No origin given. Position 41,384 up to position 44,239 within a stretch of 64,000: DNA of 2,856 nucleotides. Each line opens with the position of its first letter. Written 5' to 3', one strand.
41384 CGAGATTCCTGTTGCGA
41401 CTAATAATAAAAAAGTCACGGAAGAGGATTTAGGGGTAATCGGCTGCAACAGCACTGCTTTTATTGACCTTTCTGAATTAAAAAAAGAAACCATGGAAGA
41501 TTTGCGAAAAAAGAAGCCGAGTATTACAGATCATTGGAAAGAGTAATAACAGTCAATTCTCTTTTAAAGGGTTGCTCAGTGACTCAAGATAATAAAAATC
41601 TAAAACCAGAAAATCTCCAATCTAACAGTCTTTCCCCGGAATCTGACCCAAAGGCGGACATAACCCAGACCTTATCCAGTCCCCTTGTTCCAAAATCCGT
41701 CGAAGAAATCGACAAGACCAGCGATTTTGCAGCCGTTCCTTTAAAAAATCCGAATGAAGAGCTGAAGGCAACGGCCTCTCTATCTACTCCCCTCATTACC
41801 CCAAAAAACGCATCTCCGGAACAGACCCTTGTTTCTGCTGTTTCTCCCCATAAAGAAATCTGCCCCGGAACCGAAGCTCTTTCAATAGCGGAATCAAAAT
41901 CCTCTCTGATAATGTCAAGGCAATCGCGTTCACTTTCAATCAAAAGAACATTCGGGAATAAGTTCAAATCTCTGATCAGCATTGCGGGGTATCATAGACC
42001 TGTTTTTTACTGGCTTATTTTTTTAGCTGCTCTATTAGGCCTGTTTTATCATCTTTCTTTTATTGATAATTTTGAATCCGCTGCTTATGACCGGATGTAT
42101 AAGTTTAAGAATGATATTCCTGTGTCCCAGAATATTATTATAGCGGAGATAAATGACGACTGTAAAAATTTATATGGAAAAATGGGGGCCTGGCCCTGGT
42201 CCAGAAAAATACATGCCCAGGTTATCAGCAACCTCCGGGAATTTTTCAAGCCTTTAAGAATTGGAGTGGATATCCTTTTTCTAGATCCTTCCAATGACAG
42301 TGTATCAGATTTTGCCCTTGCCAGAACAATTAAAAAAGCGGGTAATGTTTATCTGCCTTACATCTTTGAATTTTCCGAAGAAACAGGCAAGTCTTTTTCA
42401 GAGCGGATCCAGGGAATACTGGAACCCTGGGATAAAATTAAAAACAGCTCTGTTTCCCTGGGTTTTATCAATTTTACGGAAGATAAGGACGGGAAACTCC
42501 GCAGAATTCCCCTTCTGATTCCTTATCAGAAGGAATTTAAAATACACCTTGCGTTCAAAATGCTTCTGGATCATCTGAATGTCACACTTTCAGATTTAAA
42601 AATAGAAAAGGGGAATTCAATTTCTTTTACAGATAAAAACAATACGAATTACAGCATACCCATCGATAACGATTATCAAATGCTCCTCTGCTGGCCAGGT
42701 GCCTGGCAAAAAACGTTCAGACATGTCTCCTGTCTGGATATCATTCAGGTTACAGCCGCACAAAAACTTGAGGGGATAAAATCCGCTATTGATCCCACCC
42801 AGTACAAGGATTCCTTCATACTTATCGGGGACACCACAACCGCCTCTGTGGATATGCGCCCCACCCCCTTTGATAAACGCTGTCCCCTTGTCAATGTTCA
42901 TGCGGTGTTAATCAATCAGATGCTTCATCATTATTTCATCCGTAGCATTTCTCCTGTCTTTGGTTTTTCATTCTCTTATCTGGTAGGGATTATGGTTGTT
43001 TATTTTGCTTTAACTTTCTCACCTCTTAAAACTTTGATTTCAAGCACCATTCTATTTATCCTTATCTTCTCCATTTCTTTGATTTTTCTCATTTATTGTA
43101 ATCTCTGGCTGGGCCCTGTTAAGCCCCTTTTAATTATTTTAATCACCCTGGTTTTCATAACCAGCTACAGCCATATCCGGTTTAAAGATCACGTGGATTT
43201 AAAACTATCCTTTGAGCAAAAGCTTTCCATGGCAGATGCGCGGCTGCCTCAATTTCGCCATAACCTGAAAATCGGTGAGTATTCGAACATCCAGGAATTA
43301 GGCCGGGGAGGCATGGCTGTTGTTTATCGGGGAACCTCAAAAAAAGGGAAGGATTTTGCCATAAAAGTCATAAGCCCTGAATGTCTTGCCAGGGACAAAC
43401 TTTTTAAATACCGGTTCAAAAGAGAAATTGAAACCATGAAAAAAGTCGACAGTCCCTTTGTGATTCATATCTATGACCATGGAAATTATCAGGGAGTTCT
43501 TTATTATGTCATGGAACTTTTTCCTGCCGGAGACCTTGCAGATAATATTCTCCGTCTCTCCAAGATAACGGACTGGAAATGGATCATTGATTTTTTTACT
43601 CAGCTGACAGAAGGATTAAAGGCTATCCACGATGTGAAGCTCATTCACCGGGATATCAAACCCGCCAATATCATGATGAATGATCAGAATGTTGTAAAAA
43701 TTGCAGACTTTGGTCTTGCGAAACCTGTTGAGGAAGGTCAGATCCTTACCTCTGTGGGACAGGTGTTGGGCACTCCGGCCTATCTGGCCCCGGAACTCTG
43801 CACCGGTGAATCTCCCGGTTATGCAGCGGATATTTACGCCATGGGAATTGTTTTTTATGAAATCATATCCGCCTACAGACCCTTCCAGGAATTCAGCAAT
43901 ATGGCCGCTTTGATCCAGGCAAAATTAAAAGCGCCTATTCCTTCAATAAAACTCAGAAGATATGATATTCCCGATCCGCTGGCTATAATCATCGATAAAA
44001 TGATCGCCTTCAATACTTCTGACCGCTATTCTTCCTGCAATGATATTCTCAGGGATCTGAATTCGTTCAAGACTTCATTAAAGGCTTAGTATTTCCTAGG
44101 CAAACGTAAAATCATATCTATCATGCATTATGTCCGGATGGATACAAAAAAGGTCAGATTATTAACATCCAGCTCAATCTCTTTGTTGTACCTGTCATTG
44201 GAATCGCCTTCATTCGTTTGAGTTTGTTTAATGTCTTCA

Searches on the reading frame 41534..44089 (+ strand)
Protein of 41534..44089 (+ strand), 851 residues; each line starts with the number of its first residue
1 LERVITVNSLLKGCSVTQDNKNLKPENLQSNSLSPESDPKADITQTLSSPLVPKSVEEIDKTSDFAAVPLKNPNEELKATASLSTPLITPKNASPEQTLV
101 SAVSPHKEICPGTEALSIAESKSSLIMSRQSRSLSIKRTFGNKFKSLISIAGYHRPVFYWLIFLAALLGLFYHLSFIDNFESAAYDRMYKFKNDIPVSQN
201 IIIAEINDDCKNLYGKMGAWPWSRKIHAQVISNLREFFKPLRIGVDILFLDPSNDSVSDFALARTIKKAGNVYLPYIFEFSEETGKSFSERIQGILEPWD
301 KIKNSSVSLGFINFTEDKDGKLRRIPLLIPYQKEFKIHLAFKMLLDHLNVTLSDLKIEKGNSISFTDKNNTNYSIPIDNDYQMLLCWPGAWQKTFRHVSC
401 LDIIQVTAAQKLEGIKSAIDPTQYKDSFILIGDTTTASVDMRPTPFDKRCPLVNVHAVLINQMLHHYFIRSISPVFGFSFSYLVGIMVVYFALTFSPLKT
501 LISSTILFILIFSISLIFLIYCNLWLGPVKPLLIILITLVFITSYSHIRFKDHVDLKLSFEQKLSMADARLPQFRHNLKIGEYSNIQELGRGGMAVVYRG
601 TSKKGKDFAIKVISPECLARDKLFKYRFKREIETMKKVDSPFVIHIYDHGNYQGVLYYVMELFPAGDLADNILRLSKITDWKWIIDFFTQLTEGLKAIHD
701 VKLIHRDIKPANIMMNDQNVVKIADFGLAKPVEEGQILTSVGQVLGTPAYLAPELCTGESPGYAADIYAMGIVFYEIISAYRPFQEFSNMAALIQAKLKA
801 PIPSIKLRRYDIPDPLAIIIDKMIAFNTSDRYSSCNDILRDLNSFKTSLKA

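Call 17: search_protein_families(library=ncbifam, proteins=[window:41534-44089:+], max_evalue=0.01)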
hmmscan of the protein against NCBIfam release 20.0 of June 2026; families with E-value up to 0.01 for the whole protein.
window:41534-44089:+ (851 aa): 14 families
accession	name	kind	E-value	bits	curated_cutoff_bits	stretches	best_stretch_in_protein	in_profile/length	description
NF033483.0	PknB_PASTA_kin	equivalog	1.8e-62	212.2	450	1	583-847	9-270/563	Stk1 family PASTA domain-containing Ser/Thr kinase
NF052427.1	StpK7MSMEG_1200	equivalog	2.8e-45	154.9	900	1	579-837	5-260/601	serine/threonine protein kinase StpK7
NF047741.1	antiphage_MADS6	equivalog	5.9e-34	117.6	460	2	687-844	304-459/612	methylation-associated defense system protein kinase MAD6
NF009651.0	PRK13184.1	equivalog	9.6e-27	93.3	839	1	581-845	2-290/932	serine/threonine-protein kinase PknD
NF053615.1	SerThrKinAfsKStmc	equivalog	8.5e-24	84.2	1300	1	579-785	11-214/809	protein serine/threonine kinase AfsK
TIGR03903.1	TOMM_kin_cyc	equivalog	5.6e-23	80.8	705.75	1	605-784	3-189/1267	TOMM system kinase/cyclase fusion protein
NF038150.1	lanthi_synth_IV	equivalog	7.4e-17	60.9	650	1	597-789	205-401/851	class IV lanthionine synthetase LanL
NF033442.0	BREX_PglW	equivalog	3.5e-14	51.5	990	2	581-783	512-709/1391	BREX system serine/threonine kinase PglW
NF038151.1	lanthi_synth_III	equivalog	1.5e-12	46.7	575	1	627-790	269-435/833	class III lanthionine synthetase LanKC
NF043056.1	T4SS_LegK1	equivalog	1.9e-11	43.3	550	1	698-774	205-280/516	Dot/Icm T4SS effector kinase LegK1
NF058632.1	SerThrKinPrkT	equivalog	1.5e-05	24.2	280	1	582-718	22-153/322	serine/threonine protein kinase PrkT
TIGR03724.2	arch_bud32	equivalog_domain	2.5e-05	23.9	125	1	659-731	71-133/193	KEOPS complex kinase/ATPase Bud32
NF002475.0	PRK01723.1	equivalog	7.6e-05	21.8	142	0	688-726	149-187/241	3-deoxy-D-manno-octulosonic acid kinase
NF007174.0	PRK09605.1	equivalog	0.0028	16.2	447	1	685-731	430-475/535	bifunctional N(6)-L-threonylcarbamoyladenine synthase/serine/threonine protein kinase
